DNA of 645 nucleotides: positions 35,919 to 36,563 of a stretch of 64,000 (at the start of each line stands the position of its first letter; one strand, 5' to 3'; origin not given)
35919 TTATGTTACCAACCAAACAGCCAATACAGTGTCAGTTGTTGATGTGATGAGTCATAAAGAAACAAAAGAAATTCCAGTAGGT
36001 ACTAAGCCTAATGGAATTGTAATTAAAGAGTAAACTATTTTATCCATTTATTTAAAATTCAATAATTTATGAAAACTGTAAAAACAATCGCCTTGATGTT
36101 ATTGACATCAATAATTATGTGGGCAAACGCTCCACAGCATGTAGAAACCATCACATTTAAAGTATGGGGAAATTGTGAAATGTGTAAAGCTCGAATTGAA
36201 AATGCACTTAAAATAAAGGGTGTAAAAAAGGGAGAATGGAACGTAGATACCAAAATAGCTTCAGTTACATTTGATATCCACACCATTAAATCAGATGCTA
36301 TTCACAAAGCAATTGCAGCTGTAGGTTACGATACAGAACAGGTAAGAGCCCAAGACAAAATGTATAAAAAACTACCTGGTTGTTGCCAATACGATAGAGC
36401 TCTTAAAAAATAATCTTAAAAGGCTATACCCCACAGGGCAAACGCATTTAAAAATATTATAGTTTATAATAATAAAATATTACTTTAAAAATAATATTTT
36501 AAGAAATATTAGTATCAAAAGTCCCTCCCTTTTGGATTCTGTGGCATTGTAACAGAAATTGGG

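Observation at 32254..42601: Putative periplasmic metal (copper-like) handling/uptake cluster built from poorly characterised parts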

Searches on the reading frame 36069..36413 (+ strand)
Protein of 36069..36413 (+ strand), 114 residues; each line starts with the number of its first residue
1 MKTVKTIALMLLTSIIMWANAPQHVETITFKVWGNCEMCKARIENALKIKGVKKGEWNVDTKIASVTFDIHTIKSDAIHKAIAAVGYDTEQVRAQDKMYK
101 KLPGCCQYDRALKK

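Call 3: search_protein_families(library=pfam, proteins=[window:36069-36413:+], max_evalue=0.01)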
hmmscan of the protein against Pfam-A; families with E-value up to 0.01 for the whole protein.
window:36069-36413:+ (114 aa): 1 family
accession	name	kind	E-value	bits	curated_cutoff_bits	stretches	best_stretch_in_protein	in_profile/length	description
PF00403.32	HMA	-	2e-07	31.7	24.8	1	36-88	9-62/62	Heavy-metal-associated domain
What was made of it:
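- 36069..36413 (+): HMA_GCC paralogue F. A secreted 114-aa HMA-domain protein with CxxC at 36174-36185 and CC at 36381-36386. Pfam HMA scores 31.7 bits (call 3).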

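Call 4: search_protein_families(library=ncbifam, proteins=[window:36069-36413:+], max_evalue=0.01)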
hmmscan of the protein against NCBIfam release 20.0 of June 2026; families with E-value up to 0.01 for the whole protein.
window:36069-36413:+ (114 aa): 9 families
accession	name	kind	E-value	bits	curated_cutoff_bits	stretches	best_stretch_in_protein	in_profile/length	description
NF033794.2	chaper_CopZ_Eh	exception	2.2e-10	40.5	95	1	30-91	4-67/68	copper chaperone CopZ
TIGR02052.1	MerP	equivalog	7e-10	39.3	92.55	1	1-88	1-87/92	mercury resistance system periplasmic binding protein MerP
NF045683.1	MerT_CopZ_Se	exception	2.9e-09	36.7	375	1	19-90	155-228/235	MerT/CopZ fusion-like heavy metal transport selenoprotein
NF033795.1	chaper_CopZ_Bs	exception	1e-08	35.2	91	1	29-89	3-65/66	copper chaperone CopZ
TIGR00003.1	TIGR00003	subfamily_domain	3.6e-08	33.5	62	1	29-89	3-65/66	copper ion binding protein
NF033556.1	MerTP_fusion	equivalog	7.4e-08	32.2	180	1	21-88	115-184/186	mercuric transport protein MerTP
NF047957.1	CopZ_AFE_1862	equivalog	9.2e-06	26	85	1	35-89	9-61/62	CopZ family metallochaperone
NF010311.1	PRK13748.1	subfamily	3.6e-05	22.8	600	1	35-98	9-72/560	mercury(II) reductase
NF041115.1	UxxU_metal_bind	equivalog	0.00017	21.6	95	1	26-90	4-70/74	metal-binding (seleno)protein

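Call 7: find_homologous_proteins(query=window:36069-36413:+, max_evalue=0.001)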
Query window:36069-36413:+ (114 aa): 704 proteins with E <= 0.001 among 706 candidates; the best 120 are listed.
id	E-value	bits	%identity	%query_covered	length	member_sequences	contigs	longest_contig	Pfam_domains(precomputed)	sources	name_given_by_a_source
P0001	1.0e-70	252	100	100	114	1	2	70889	PF00403.33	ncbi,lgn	-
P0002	1.7e-57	210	82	100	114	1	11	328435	PF00403.33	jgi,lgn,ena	jgi:copper chaperone CopZ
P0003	1.6e-48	181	73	97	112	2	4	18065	PF00403.33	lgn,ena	-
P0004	1.4e-47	178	72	96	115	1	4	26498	PF00403.33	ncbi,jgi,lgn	-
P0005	2.4e-43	164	68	91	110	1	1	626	PF00403.33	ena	-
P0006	8.2e-42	159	65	97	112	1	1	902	PF00403.33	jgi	jgi:periplasmic mercuric ion binding protein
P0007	4.8e-35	138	58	97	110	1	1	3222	PF00403.33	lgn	-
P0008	4.1e-31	125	52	96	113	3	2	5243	PF00403.33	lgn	-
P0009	7.6e-31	124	59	83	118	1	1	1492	PF00403.33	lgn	-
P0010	1.6e-30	123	50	99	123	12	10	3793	PF00403.33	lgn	-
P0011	1.9e-30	123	51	99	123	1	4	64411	PF00403.33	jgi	jgi:copper chaperone CopZ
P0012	1.9e-30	123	54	91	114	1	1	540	PF00403.33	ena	-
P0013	2.4e-30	122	51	99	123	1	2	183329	PF00403.33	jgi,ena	jgi:mercuric ion binding protein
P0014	2.7e-30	122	50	99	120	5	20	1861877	PF00403.33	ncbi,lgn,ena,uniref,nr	ncbi:heavy-metal-associated domain-containing protein [Sediminibacterium sp.]|uniref:heavy-metal-ass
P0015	3.5e-30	122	54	99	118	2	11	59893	PF00403.33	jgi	jgi:mercuric ion binding protein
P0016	3.5e-30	122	54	96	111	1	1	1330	PF00403.33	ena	-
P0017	3.6e-30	122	55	96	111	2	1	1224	PF00403.33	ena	-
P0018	4.6e-30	122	52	100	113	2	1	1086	PF00403.33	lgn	-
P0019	4.8e-30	122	50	100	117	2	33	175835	PF00403.33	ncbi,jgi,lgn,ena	jgi:mercuric ion binding protein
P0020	6.9e-30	121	50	99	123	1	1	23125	PF00403.33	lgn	-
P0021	6.9e-30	121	50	99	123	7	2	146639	PF00403.33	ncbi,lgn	-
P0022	8.5e-30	121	50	99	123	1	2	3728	PF00403.33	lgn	-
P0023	9.0e-30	121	50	100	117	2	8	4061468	PF00403.33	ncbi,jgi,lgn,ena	ncbi:MAG: heavy-metal-associated domain-containing protein [Lacibacter sp.]|jgi:copper chaperone Cop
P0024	9.2e-30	121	52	96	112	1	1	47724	PF00403.33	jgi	jgi:periplasmic mercuric ion binding protein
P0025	1.2e-29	120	51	96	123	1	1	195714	PF00403.33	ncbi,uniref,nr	ncbi:heavy-metal-associated domain-containing protein [Flavihumibacter sp. ZG627]|uniref:heavy-metal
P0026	1.2e-29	120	63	76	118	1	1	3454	PF00403.33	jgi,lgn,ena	-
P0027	1.3e-29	120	51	96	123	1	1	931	PF00403.33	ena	-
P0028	1.3e-29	120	51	96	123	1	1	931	PF00403.33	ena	-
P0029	1.3e-29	120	50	96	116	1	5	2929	PF00403.33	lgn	-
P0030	1.4e-29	120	54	96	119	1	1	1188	PF00403.33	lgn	-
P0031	1.5e-29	120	50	99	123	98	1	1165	PF00403.33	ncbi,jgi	jgi:mercuric ion binding protein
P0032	1.5e-29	120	50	99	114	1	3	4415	PF00403.33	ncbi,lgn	-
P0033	1.8e-29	120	54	96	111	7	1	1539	PF00403.33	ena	-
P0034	2.4e-29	119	50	98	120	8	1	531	PF00403.33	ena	-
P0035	2.5e-29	119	49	100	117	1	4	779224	PF00403.33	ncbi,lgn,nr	ncbi:MAG: copper chaperone [Sphingobacteriales bacterium]|nr:MAG: copper chaperone [Sphingobacterial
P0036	2.9e-29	119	62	77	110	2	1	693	PF00403.33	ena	-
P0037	3.0e-29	119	63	74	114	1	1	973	PF00403.33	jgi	jgi:periplasmic mercuric ion binding protein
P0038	3.2e-29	119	50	99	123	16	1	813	PF00403.33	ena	-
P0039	3.4e-29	119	48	100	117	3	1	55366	PF00403.33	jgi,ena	jgi:mercuric ion binding protein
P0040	4.0e-29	119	50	99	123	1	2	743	PF00403.33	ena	-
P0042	4.5e-29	118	51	96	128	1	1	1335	PF00403.33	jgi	jgi:periplasmic mercuric ion binding protein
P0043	4.9e-29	118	50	99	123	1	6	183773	PF00403.33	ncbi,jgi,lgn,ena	-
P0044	6.8e-29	118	50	99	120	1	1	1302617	PF00403.33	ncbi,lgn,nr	ncbi:hypothetical protein CAP36_11935 [Chitinophagaceae bacterium IBVUCB2]|nr:hypothetical protein C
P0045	8.0e-29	118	58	78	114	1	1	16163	PF00403.33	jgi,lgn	-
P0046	8.0e-29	118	51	96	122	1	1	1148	PF00403.33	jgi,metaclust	metaclust:\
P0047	8.1e-29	118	62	75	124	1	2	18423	PF00403.33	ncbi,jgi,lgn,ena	-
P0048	8.3e-29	118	48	96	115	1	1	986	PF00403.33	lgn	-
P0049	9.5e-29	117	50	99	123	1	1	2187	PF00403.33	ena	-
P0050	9.7e-29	117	51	96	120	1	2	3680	PF00403.33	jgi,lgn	jgi:periplasmic mercuric ion binding protein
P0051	1.1e-28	117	50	96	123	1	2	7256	PF00403.33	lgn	-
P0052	1.2e-28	117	49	96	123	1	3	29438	PF00403.33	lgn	-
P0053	1.2e-28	117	49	100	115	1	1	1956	PF00403.33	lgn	-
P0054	1.2e-28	117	50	99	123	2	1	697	PF00403.33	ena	-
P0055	1.2e-28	117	52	96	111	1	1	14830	PF00403.33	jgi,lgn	jgi:periplasmic mercuric ion binding protein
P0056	1.3e-28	117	50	99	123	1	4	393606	PF00403.33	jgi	-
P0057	1.3e-28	117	52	96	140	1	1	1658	PF00403.33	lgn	-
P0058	1.6e-28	117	51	99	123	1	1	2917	PF00403.33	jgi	jgi:copper chaperone CopZ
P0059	1.6e-28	117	59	75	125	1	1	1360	PF00403.33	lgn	-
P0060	1.6e-28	117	57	77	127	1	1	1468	PF00403.33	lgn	-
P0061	1.7e-28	117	53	89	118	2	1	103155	PF00403.33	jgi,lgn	-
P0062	1.8e-28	116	52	88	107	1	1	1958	PF00403.33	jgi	jgi:mercuric ion binding protein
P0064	1.9e-28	116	61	72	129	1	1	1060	PF00403.33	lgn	-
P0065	2.1e-28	116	50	99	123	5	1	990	PF00403.33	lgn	-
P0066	2.2e-28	116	49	99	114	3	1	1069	PF00403.33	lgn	-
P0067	2.5e-28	116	49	96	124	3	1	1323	PF00403.33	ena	-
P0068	2.5e-28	116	53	96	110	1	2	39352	PF00403.33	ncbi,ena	-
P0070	3.3e-28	116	50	96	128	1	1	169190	PF00403.33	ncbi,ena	-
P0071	3.3e-28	116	51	96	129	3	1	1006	PF00403.33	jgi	jgi:periplasmic mercuric ion binding protein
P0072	3.4e-28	116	53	96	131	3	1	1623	PF00403.33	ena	-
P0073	3.6e-28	115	50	96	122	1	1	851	PF00403.33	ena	-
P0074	4.1e-28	115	53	97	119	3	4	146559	PF00403.33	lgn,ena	-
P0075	4.2e-28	115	61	74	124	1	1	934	PF00403.33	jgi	-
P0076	4.6e-28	115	50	96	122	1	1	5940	PF00403.33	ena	-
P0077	4.9e-28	115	50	99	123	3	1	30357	PF00403.33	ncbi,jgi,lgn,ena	-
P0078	5.0e-28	115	59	79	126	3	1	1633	PF00403.33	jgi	-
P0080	5.5e-28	115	50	97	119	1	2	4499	PF00403.33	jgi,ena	-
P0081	5.6e-28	115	49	96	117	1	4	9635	PF00403.33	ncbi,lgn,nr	ncbi:MAG: cation transporter [Cytophagales bacterium]|nr:cation transporter [Cytophagales bacterium]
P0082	7.4e-28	114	58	75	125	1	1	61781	PF00403.33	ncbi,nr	ncbi:MAG: heavy-metal-associated domain-containing protein [Bacteroidetes bacterium]|nr:heavy-metal-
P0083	7.5e-28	114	51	96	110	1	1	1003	PF00403.33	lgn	-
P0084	7.5e-28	114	59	75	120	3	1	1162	PF00403.33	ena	-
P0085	7.7e-28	114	58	75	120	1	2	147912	PF00403.33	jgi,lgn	jgi:mercuric ion binding protein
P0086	7.7e-28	114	50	96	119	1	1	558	PF00403.33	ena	-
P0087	7.9e-28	114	52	91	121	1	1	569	PF00403.33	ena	-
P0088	8.9e-28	114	50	96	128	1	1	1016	PF00403.33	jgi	jgi:periplasmic mercuric ion binding protein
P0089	9.0e-28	114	57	77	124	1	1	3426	PF00403.33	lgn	-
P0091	9.9e-28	114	60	74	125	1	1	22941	PF00403.33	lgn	-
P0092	1.0e-27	114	52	96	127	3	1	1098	PF00403.33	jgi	jgi:periplasmic mercuric ion binding protein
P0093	1.1e-27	114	50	97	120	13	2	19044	PF00403.33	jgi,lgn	jgi:copper chaperone CopZ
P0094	1.3e-27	114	48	96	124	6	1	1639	PF00403.33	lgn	-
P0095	1.3e-27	114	54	94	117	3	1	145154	PF00403.33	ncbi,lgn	-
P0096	1.3e-27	114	49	96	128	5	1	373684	PF00403.33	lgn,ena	-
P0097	1.3e-27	114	58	75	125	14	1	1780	PF00403.33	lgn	-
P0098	1.4e-27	114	54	83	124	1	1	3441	PF00403.33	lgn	-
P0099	1.5e-27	114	50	96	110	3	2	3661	PF00403.33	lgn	-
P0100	1.5e-27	113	58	75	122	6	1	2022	PF00403.33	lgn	-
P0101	1.5e-27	113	47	100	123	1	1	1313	PF00403.33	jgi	-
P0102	1.7e-27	113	52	96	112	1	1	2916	PF00403.33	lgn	-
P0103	1.7e-27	113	49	94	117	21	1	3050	PF00403.33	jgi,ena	-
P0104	1.9e-27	113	50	96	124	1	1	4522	PF00403.33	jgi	jgi:copper chaperone CopZ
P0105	2.0e-27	113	49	95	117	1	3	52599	PF00403.33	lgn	-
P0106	2.0e-27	113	50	96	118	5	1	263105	PF00403.33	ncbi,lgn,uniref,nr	ncbi:heavy-metal-associated domain-containing protein [Cytophaga aurantiaca]|uniref:heavy-metal-asso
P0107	2.0e-27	113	51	94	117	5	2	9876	PF00403.33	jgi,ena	-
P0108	2.2e-27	113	47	96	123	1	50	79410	PF00403.33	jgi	jgi:mercuric ion binding protein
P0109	2.2e-27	113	52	94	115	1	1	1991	PF00403.33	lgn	-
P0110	2.4e-27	113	46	96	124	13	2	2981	PF00403.33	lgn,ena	-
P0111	2.4e-27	113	50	96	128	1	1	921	PF00403.33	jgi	jgi:mercuric ion binding protein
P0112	2.5e-27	113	59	75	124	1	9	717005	PF00403.33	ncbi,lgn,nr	ncbi:MAG: heavy-metal-associated domain-containing protein [Bacteroidia bacterium]|nr:heavy-metal-as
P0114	2.8e-27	113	47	96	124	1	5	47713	PF00403.33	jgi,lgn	-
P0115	2.8e-27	113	55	82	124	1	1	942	PF00403.33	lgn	-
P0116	2.9e-27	113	53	96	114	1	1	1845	PF00403.33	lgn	-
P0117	2.9e-27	113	46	96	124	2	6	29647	PF00403.33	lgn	-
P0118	2.9e-27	113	50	97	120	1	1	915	PF00403.33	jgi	jgi:copper chaperone CopZ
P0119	3.0e-27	113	56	77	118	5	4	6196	PF00403.33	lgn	-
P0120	3.0e-27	113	53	96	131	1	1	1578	PF00403.33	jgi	jgi:copper chaperone CopZ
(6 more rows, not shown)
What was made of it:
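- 36069..36413 (+): The homologue search returned 704 hits at E ≤ 0.001, the source-named ones all Bacteroidota (call 7).
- JGI labels some homologues 'mercuric ion binding protein' (call 7).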

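Call 9: find_encoding_contigs(protein=P0002, flank=10000, max_places=3)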
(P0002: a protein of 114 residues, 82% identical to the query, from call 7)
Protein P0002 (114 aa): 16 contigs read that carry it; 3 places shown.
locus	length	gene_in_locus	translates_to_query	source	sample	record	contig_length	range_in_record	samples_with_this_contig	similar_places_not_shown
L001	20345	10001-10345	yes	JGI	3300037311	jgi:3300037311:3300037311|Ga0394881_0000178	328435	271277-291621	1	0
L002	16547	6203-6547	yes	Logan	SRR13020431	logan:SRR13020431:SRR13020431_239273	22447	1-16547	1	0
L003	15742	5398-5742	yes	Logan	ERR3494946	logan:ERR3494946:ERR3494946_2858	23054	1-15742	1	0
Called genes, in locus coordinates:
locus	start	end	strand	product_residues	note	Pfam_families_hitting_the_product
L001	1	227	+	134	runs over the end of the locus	-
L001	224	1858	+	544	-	PF00496:SBP_bac_5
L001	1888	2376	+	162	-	PF00903:Glyoxalase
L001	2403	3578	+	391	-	PF17785:PUA_3, PF10672:Methyltrans_SAM, PF02475:TRM5-TYW2_MTfase (weak), PF03602:Cons_hypoth95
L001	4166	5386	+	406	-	PF17293:Arm-DNA-bind_5, PF13102:Phage_int_SAM_5, PF00589:Phage_integrase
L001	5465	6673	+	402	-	PF00034:Cytochrom_C (faint), PF06537:DHOR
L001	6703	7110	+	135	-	PF00355:Rieske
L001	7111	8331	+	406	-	-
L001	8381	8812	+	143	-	PF26622:DUF8199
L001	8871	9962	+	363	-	PF10282:Lactonase (faint), PF21783:YNCE (faint), PF02239:Cytochrom_D1 (faint), PF25174:Beta-prop_THOC3 (weak), PF22494:choice_anch_I (weak)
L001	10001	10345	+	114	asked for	PF00403:HMA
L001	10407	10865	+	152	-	-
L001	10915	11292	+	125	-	PF09917:DUF2147 (weak)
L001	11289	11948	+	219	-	PF02353:CMAS (weak), PF01209:Ubie_methyltran, PF13489:Methyltransf_23, PF13847:Methyltransf_31, PF08241:Methyltransf_11, PF08242:Methyltransf_12, PF13649:Methyltransf_25, PF20922:Anamorsin_N (weak)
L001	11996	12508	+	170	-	PF00165:HTH_AraC (faint), PF12833:HTH_18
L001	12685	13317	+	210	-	PF00403:HMA (weak), PF14342:DUF4396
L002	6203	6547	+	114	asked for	PF00403:HMA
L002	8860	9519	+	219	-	PF00403:HMA, PF14342:DUF4396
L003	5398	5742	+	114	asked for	PF00403:HMA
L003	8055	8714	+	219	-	PF00403:HMA, PF14342:DUF4396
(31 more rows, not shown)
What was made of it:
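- The relatives' island lies next to an integrase (call 9).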

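Call 11: find_encoding_contigs(protein=P0023, flank=10000, max_places=2)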
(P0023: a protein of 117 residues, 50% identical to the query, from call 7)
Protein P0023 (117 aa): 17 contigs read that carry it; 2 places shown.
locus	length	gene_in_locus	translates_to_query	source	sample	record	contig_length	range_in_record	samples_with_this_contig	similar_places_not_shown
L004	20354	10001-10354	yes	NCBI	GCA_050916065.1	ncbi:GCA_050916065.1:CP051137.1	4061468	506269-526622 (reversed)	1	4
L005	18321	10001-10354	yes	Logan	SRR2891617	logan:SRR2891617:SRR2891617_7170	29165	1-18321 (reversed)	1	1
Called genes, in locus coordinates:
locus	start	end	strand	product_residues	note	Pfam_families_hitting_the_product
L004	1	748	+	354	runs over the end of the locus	PF21783:YNCE (faint), PF25174:Beta-prop_THOC3 (faint), PF22494:choice_anch_I (weak)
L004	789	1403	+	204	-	PF03713:DUF305, PF13628:DUF4142, PF03713:DUF305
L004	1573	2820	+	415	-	PF27126:NmeDI_C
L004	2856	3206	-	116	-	PF00593:TonB_dep_Rec_b-barrel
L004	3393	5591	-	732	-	PF07715:Plug, PF00593:TonB_dep_Rec_b-barrel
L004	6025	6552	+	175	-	-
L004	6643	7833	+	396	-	PF02321:OEP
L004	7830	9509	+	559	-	PF25919:BSH_CusB (faint), PF00364:Biotin_lipoyl (faint), PF25917:BSH_RND (weak), PF25973:BSH_CzcB (weak), PF25975:CzcB_C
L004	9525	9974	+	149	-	PF08332:CaMKII_AD (faint), PF13474:SnoaL_3, PF14534:DUF4440 (weak)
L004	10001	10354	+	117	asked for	PF00403:HMA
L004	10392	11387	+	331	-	PF19335:HMBD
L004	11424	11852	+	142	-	-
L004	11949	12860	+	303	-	-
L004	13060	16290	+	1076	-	PF00873:ACR_tran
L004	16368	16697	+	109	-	PF13590:DUF4136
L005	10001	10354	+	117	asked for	PF00403:HMA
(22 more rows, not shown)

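Call 12: find_encoding_contigs(protein=P0106, flank=10000, max_places=2)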
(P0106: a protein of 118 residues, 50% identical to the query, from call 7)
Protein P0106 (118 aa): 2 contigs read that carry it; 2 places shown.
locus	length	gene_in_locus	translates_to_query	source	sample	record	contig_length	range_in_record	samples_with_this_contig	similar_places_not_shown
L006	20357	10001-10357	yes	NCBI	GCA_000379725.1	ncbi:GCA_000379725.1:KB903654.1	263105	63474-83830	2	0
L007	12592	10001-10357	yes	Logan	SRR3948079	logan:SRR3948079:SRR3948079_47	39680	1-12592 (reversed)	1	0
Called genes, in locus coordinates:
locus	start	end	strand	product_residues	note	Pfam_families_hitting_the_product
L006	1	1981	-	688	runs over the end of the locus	PF00122:E1-E2_ATPase, PF08282:Hydrolase_3 (faint), PF00702:Hydrolase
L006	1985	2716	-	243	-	PF03976:PPK2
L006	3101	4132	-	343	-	PF00044:Gp_dh_N (faint), PF01113:DapB_N (weak)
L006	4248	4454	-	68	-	PF09851:SHOCT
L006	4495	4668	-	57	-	-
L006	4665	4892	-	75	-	PF00403:HMA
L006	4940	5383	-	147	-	-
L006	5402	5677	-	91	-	PF18926:DUF5676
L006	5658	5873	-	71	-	-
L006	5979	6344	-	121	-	-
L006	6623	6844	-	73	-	PF19335:HMBD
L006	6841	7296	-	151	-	-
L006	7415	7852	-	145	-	PF21785:Bflower_2, PF12396:DUF3659 (faint)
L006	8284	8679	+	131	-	PF26622:DUF8199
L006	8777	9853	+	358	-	PF10282:Lactonase (faint), PF21783:YNCE (faint), PF07433:DUF1513 (faint), PF25174:Beta-prop_THOC3 (faint), PF22494:choice_anch_I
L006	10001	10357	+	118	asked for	PF00403:HMA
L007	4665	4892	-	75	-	PF00403:HMA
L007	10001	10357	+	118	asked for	PF00403:HMA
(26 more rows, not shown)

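Call 13: find_encoding_contigs(protein=P0112, flank=10000, max_places=2)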
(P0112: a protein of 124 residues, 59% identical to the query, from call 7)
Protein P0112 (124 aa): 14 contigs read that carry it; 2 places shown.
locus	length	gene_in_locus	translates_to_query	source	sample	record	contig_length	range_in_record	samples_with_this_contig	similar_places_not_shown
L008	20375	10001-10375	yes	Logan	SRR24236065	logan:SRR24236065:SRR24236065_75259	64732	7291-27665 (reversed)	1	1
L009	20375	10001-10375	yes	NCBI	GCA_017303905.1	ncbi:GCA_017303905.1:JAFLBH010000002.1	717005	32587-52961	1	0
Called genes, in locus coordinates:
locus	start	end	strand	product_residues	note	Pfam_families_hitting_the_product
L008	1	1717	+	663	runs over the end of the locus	PF00122:E1-E2_ATPase, PF00702:Hydrolase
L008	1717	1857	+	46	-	-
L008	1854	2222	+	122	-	PF12487:DUF3703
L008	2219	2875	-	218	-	PF01325:Fe_dep_repress, PF02742:Fe_dep_repr_C, PF04023:FeoA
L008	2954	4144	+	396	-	PF00034:Cytochrom_C (faint), PF06537:DHOR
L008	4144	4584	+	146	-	PF00355:Rieske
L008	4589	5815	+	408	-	-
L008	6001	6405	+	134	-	PF26622:DUF8199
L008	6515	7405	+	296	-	PF18962:Por_Secre_tail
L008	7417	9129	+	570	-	PF07732:Cu-oxidase_3, PF00394:Cu-oxidase, PF07731:Cu-oxidase_2, PF18962:Por_Secre_tail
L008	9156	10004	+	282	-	PF18962:Por_Secre_tail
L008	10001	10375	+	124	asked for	PF00403:HMA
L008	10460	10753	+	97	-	PF12840:HTH_20 (weak), PF01022:HTH_5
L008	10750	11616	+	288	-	PF03477:ATP-cone (weak), PF04471:Mrr_cat (weak), PF22357:AF1548-like_C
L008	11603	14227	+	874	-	PF00690:Cation_ATPase_N, PF00122:E1-E2_ATPase, PF00702:Hydrolase, PF13246:Cation_ATPase, PF00689:Cation_ATPase_C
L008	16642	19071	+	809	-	PF00403:HMA, PF00122:E1-E2_ATPase, PF00702:Hydrolase, PF08282:Hydrolase_3 (faint)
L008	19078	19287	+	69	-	PF00403:HMA (weak)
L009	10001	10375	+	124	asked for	PF00403:HMA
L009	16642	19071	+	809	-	PF00403:HMA, PF00122:E1-E2_ATPase, PF00702:Hydrolase, PF08282:Hydrolase_3 (faint)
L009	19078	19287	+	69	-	PF00403:HMA (weak)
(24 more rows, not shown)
